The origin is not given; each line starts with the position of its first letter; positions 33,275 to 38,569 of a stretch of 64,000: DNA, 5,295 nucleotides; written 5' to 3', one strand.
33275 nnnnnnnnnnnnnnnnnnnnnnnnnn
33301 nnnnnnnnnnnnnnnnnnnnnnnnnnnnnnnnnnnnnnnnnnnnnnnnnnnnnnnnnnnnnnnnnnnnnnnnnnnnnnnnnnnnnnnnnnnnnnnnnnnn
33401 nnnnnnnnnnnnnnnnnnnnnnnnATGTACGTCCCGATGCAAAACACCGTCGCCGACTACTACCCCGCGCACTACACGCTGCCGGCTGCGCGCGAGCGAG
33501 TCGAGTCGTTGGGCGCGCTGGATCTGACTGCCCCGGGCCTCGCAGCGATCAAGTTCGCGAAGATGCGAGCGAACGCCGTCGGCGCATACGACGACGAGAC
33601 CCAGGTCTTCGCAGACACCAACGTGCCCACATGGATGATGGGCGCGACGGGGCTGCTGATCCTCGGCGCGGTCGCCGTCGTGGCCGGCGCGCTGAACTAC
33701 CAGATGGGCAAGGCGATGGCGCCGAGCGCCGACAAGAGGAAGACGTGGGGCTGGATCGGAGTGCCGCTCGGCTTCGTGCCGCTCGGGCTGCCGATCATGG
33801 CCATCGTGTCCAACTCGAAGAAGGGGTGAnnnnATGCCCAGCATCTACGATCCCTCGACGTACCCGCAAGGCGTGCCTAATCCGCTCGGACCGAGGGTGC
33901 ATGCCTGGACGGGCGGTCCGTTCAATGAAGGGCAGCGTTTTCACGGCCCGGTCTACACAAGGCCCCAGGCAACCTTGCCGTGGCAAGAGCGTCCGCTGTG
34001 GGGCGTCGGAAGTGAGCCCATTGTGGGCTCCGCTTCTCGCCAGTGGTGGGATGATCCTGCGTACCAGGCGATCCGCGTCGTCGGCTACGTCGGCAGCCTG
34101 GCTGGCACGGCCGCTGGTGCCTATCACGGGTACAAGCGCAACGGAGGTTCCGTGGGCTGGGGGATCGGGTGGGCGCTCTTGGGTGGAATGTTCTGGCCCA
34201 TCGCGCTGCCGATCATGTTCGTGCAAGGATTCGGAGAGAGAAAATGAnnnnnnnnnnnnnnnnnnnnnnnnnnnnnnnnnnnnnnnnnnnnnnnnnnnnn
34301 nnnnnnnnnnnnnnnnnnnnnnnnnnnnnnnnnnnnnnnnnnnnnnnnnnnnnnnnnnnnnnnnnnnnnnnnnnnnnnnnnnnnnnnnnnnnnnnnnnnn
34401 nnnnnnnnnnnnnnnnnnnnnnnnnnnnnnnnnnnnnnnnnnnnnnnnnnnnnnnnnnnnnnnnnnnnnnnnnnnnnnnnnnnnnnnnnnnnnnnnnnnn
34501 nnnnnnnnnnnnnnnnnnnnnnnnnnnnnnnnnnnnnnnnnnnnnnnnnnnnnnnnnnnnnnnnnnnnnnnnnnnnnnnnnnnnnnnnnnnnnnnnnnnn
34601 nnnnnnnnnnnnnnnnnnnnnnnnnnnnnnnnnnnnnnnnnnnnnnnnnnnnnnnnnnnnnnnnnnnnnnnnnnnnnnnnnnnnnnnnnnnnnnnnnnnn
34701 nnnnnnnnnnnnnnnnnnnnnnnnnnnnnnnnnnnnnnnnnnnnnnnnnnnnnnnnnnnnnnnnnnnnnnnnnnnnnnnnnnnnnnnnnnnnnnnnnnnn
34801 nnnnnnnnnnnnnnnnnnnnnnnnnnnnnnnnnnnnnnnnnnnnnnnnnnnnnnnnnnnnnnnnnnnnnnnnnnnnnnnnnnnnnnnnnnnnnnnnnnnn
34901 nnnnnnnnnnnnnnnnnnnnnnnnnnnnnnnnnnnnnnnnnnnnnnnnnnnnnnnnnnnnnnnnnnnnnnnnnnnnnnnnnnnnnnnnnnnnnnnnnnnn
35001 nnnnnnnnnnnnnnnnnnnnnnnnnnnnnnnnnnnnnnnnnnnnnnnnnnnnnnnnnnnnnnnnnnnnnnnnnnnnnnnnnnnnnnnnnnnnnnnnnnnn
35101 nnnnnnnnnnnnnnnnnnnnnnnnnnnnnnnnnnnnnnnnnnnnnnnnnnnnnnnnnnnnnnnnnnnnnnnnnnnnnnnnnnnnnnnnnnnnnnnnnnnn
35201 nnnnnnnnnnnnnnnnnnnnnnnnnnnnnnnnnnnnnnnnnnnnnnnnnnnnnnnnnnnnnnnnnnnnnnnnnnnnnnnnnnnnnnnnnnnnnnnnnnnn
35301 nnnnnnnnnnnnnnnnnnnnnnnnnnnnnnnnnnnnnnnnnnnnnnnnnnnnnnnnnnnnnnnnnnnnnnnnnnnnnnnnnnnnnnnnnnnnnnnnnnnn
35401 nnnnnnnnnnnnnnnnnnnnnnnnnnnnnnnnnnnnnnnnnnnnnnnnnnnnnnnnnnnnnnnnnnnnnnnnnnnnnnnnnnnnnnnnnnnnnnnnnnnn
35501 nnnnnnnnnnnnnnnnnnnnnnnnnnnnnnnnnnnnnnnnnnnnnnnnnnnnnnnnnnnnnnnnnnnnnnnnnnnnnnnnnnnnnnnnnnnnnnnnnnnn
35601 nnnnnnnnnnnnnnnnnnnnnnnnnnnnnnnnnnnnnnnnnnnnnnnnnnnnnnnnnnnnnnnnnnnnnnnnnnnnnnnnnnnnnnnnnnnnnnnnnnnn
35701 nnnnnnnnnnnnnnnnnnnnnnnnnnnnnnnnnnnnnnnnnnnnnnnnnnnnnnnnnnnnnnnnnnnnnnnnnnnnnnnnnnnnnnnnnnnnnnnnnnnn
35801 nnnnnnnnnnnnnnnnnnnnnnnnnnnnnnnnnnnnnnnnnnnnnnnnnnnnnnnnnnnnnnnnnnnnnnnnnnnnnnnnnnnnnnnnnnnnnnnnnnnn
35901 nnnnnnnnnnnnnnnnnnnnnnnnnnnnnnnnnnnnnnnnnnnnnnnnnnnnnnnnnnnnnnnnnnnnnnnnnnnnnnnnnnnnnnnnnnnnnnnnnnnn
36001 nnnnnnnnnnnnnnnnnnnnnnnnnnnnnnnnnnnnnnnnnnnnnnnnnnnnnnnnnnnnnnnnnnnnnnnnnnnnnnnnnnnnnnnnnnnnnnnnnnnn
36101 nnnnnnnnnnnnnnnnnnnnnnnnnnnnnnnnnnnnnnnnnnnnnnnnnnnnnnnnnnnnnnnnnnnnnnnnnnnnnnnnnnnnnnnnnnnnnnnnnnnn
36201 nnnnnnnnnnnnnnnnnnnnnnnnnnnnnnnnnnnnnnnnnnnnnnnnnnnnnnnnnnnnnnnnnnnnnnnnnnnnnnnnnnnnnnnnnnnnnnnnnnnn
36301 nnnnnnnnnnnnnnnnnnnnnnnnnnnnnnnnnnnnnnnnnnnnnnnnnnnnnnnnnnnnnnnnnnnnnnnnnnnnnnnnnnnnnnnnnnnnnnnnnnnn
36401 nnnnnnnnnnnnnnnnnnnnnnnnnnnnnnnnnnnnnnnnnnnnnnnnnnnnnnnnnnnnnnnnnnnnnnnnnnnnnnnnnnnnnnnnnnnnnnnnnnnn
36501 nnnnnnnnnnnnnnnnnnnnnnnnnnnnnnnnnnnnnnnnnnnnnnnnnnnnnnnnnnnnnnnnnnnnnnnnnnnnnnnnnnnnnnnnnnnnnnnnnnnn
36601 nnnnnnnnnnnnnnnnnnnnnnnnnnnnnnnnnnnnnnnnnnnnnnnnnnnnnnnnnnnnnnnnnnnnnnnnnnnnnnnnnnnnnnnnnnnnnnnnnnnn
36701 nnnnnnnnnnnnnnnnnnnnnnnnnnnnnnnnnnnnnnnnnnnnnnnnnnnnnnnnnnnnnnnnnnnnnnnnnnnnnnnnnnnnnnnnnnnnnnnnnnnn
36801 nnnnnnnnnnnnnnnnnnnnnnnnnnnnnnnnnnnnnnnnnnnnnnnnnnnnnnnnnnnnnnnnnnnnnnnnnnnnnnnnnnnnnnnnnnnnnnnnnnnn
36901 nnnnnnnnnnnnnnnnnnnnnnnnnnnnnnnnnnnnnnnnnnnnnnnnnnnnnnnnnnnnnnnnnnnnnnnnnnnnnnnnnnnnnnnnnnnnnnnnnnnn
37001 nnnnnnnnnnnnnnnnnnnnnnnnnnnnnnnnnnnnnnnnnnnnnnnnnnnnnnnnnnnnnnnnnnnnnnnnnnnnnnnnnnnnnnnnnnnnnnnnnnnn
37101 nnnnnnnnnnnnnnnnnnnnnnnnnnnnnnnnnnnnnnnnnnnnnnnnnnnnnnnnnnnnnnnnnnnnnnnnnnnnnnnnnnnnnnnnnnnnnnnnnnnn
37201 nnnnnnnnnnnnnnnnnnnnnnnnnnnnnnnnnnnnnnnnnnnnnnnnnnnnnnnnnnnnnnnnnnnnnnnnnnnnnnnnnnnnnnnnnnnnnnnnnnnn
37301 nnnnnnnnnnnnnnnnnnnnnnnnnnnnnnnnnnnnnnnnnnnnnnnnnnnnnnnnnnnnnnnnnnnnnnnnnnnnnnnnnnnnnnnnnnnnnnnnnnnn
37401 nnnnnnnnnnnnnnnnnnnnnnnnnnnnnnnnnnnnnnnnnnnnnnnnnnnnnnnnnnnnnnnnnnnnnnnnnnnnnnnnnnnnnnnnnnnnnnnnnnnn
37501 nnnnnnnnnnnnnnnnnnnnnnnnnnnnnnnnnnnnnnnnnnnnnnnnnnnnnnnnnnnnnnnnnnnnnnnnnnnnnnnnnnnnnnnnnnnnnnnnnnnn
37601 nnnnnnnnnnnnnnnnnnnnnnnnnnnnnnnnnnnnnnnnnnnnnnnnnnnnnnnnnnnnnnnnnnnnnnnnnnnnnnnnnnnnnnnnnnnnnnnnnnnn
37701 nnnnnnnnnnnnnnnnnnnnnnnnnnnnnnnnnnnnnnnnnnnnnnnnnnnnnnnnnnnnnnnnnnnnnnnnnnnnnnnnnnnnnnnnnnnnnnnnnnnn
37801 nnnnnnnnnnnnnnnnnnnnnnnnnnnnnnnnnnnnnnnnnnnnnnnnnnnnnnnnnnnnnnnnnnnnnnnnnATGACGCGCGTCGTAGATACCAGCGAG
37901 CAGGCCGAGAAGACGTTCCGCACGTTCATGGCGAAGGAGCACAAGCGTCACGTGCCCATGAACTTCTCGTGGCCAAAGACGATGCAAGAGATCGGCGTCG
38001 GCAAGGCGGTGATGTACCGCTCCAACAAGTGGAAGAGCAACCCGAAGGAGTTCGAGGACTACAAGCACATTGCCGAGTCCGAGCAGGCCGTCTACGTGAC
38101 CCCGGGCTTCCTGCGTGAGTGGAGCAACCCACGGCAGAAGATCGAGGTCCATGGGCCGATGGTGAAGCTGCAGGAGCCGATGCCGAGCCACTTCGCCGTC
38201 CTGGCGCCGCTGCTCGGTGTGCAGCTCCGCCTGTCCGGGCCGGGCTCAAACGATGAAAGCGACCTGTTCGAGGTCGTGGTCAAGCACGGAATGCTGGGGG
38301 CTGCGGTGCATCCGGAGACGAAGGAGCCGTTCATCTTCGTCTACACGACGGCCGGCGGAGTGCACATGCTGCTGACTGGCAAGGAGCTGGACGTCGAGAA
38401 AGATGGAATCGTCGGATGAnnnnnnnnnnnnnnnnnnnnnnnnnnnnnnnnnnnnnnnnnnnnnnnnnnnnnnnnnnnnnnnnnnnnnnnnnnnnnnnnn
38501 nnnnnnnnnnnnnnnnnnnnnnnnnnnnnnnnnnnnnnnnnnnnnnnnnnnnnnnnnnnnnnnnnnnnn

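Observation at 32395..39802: Tail-anchored protein swarm shares an N-terminal M-x-Y-(H/Y) signature and a common architecture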

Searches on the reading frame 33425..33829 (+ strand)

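Call 32: search_protein_families(library=pfam, proteins=[window:33425-33829:+], max_evalue=1)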
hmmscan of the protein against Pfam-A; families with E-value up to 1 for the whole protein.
window:33425-33829:+ (134 aa): 1 family
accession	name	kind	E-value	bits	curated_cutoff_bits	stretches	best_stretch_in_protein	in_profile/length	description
PF04290.18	DctQ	-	0.15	12.4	28.3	1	45-87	82-122/132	Tripartite ATP-independent periplasmic transporters, DctQ component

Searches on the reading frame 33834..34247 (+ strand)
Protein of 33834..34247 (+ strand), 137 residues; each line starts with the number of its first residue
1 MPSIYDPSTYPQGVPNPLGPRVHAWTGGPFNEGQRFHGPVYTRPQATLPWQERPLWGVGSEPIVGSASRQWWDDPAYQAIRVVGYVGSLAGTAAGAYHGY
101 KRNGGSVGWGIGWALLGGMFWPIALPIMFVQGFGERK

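Call 32: search_protein_families(library=pfam, proteins=[window:33834-34247:+], max_evalue=1)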
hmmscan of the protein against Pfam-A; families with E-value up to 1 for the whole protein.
window:33834-34247:+ (137 aa): 1 family
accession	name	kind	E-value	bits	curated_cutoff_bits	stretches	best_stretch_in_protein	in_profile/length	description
PF05818.17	TraT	-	0.34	11.1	31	1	78-120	81-122/214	Enterobacterial TraT complement resistance protein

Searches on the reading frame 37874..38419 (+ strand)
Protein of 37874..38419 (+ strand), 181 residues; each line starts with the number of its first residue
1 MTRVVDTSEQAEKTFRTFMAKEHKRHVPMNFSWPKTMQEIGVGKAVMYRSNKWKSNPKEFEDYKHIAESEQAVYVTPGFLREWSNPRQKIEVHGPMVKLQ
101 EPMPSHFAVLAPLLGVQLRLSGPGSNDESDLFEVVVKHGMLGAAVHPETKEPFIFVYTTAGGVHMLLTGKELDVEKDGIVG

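Call 33: search_protein_families(library=pfam, proteins=[window:37874-38419:+], max_evalue=1)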
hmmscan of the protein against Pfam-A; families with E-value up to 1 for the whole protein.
window:37874-38419:+ (181 aa): 0 families

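Call 41: search_protein_families(library=phrogs, proteins=[window:37874-38419:+], max_evalue=0.01)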
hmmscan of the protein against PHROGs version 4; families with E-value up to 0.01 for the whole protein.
window:37874-38419:+ (181 aa): 0 families
